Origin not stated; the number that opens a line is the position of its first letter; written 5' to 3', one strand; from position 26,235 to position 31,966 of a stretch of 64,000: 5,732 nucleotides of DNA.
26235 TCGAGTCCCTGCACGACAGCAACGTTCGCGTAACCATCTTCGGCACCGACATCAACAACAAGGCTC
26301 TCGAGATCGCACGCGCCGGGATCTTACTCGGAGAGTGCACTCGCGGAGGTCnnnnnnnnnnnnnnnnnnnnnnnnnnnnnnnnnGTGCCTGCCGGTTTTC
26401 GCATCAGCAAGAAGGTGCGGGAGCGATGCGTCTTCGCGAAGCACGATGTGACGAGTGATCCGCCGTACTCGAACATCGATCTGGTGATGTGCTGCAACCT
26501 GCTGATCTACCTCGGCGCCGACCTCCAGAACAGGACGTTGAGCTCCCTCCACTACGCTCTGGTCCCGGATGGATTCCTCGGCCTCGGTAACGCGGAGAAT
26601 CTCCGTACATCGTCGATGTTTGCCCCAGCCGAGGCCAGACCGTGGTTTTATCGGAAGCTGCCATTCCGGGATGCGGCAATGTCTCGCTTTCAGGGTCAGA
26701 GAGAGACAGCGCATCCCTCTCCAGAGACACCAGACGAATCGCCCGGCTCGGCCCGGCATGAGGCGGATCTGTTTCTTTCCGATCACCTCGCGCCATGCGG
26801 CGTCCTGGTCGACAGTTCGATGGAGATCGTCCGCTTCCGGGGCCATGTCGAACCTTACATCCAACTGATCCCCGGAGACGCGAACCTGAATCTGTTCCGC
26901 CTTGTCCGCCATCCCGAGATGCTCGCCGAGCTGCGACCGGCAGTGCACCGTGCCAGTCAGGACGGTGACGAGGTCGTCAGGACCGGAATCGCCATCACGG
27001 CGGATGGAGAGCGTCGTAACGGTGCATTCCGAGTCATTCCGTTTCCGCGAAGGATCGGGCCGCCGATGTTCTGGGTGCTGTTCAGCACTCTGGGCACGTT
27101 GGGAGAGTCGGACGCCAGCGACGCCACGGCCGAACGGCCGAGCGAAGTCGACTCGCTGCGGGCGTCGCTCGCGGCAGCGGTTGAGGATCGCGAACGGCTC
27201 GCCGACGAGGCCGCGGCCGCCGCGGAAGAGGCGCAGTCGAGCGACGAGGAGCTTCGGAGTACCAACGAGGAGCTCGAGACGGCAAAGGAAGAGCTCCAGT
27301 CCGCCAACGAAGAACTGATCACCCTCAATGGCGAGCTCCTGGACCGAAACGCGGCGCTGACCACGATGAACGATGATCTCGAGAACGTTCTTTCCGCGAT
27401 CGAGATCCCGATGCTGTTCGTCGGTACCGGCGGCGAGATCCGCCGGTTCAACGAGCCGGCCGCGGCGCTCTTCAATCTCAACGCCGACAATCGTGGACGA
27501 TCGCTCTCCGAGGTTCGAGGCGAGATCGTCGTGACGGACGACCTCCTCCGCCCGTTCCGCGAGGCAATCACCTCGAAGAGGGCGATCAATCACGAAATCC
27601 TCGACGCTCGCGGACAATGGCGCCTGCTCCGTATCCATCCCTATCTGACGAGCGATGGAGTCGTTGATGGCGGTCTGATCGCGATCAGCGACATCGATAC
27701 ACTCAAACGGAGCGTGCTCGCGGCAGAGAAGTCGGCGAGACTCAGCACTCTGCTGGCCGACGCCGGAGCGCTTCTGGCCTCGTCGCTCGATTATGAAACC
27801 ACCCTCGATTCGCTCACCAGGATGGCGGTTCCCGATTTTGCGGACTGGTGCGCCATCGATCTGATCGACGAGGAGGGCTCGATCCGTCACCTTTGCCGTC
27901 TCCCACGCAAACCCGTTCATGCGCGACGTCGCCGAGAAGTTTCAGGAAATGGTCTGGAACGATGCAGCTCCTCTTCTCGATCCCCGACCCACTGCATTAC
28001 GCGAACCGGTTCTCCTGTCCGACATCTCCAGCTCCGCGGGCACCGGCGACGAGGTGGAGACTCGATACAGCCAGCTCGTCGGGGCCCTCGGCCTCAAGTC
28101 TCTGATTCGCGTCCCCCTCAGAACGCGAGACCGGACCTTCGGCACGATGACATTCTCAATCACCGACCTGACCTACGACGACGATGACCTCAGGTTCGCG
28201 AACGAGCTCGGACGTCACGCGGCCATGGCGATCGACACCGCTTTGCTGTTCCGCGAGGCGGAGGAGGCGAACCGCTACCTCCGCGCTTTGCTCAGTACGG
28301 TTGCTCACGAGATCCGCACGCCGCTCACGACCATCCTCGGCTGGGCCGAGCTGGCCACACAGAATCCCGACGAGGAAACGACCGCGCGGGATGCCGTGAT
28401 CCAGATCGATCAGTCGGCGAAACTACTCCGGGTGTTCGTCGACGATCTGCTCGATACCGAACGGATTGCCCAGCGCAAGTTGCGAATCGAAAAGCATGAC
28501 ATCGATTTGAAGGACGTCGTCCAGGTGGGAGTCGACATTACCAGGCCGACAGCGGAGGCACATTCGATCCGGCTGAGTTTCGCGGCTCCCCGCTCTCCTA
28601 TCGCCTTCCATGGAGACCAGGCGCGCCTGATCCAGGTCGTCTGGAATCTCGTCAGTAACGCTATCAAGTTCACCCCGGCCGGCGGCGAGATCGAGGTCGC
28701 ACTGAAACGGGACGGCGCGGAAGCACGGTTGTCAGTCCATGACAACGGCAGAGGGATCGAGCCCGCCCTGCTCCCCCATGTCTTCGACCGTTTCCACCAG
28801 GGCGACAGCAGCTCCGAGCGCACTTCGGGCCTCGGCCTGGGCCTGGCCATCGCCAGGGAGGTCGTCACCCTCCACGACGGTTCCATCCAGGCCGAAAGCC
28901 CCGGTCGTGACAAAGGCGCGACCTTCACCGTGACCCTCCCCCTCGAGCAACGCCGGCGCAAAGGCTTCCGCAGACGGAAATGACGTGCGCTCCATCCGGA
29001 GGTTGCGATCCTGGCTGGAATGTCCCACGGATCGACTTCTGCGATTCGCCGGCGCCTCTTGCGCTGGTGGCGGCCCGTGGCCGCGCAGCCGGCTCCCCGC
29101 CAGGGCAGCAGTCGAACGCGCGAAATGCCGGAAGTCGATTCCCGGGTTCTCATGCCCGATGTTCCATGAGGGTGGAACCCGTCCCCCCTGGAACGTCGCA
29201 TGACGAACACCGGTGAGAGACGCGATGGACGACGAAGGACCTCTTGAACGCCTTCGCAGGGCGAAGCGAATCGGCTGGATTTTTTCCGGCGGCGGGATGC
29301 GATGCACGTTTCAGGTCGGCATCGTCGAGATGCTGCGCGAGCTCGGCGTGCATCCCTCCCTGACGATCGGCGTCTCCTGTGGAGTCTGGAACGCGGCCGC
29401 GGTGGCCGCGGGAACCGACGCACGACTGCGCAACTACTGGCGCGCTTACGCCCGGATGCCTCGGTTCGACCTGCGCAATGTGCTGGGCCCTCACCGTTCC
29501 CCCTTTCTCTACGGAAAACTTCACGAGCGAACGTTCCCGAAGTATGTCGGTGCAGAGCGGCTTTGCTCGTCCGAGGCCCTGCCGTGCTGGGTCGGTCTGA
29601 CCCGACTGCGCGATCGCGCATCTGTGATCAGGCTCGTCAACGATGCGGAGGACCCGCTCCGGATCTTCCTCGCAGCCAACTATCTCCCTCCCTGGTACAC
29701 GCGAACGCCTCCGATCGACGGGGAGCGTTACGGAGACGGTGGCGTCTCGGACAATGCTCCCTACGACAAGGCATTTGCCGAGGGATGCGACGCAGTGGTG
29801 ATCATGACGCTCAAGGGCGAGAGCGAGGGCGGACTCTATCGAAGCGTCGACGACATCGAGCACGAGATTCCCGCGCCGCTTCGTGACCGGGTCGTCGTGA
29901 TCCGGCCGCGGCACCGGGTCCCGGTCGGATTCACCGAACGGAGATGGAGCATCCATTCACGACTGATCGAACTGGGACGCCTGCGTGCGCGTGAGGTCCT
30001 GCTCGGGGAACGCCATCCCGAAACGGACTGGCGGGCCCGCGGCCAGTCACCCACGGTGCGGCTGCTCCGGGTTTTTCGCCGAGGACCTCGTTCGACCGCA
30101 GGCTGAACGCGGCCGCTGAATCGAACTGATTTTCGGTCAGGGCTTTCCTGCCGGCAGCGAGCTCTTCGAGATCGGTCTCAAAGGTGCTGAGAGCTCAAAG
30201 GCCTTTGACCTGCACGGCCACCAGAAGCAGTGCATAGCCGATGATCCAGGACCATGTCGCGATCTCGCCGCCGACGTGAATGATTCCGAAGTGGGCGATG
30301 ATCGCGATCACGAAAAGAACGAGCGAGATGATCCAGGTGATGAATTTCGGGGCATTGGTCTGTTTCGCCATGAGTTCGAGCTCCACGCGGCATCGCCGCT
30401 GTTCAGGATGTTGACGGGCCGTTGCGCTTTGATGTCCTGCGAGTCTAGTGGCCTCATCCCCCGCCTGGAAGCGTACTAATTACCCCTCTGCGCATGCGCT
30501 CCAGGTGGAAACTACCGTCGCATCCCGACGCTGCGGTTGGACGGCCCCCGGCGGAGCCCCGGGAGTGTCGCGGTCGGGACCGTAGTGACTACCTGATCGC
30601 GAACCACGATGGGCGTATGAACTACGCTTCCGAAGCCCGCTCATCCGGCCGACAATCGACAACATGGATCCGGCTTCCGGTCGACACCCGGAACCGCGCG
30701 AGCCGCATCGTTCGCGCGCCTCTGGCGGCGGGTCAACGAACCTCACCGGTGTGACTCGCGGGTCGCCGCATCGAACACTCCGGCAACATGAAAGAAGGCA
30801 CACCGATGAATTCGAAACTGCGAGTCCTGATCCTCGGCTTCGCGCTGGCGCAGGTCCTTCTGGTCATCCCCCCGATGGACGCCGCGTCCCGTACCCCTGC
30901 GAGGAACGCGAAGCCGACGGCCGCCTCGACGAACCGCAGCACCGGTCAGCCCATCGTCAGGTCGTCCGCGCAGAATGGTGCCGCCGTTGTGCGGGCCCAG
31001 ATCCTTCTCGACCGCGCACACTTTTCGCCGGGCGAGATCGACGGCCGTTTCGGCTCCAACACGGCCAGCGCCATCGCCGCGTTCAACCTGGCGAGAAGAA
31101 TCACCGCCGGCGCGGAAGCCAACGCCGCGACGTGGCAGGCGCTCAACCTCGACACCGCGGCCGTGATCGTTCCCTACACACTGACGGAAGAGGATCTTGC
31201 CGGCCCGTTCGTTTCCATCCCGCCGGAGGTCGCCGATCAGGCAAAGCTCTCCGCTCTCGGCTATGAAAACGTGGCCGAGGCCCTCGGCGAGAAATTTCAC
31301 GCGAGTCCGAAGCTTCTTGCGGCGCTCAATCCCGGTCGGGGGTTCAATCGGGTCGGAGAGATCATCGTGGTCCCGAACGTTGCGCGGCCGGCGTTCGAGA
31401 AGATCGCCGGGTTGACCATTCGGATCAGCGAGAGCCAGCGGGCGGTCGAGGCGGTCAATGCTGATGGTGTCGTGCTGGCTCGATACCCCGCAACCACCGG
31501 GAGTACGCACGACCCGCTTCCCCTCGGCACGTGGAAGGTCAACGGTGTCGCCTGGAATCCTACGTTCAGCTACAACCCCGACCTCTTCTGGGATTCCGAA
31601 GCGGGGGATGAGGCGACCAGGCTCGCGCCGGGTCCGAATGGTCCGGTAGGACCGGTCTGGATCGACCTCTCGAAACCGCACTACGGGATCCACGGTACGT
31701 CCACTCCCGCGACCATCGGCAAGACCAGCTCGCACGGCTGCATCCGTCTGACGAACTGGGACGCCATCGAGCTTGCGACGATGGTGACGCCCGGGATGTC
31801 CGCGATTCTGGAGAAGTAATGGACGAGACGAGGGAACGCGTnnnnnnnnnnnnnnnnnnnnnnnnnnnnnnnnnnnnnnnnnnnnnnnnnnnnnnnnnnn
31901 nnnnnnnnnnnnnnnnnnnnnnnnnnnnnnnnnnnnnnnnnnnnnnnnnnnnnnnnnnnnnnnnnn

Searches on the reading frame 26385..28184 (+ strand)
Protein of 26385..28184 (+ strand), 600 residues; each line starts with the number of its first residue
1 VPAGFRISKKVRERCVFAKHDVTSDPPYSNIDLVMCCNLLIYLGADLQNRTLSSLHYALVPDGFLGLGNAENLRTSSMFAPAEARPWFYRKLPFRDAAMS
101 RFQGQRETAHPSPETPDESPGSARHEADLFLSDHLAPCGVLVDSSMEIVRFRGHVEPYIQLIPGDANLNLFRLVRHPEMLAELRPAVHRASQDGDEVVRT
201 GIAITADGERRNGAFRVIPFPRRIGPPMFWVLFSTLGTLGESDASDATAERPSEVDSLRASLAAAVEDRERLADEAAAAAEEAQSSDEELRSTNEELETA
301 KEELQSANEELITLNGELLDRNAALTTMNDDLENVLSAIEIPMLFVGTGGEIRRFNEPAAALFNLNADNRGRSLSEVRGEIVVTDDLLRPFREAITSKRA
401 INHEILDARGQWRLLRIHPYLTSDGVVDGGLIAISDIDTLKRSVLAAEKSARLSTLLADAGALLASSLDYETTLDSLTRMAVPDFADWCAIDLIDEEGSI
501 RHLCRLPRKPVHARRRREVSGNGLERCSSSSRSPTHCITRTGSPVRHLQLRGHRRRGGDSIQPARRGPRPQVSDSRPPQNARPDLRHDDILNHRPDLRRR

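Call 61: search_protein_families(library=pfam, proteins=[window:26385-28184:+], max_evalue=0.001)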
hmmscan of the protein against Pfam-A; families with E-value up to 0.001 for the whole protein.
window:26385-28184:+ (600 aa): 2 families
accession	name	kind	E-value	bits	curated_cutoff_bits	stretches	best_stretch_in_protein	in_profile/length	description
PF13596.12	PAS_10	-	2.3e-15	57.6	22.1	1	332-438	1-106/106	PAS domain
PF01739.24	CheR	-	8.3e-15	55.2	27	1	4-79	109-186/195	CheR methyltransferase, SAM binding domain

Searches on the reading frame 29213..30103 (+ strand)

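Call 61: search_protein_families(library=pfam, proteins=[window:29213-30103:+], max_evalue=0.001)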
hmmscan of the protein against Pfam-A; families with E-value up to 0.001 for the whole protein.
window:29213-30103:+ (297 aa): 1 family
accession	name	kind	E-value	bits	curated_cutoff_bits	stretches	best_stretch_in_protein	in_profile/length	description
PF01734.28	Patatin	-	2.5e-15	57.6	27.7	1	24-187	3-190/191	Patatin-like phospholipase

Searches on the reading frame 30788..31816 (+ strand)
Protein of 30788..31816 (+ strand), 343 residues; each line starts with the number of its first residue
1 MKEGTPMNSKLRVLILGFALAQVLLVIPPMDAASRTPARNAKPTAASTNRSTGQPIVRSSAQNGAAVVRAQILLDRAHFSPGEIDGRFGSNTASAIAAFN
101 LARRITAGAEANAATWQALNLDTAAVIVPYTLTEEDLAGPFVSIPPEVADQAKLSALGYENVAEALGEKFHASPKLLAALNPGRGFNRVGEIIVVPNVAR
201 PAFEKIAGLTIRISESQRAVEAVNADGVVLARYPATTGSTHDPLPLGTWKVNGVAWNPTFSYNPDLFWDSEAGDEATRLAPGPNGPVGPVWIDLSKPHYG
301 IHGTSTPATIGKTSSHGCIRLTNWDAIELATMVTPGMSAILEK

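Call 61: search_protein_families(library=pfam, proteins=[window:30788-31816:+], max_evalue=0.001)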
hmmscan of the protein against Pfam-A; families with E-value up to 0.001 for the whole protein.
window:30788-31816:+ (343 aa): 2 families
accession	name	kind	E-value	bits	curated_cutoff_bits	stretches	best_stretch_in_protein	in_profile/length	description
PF03734.19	YkuD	-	5.2e-21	76.2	23.4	1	212-337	5-142/146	L,D-transpeptidase catalytic domain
PF01471.23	PG_binding_1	-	2.4e-09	37.7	23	1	63-119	1-57/57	Putative peptidoglycan binding domain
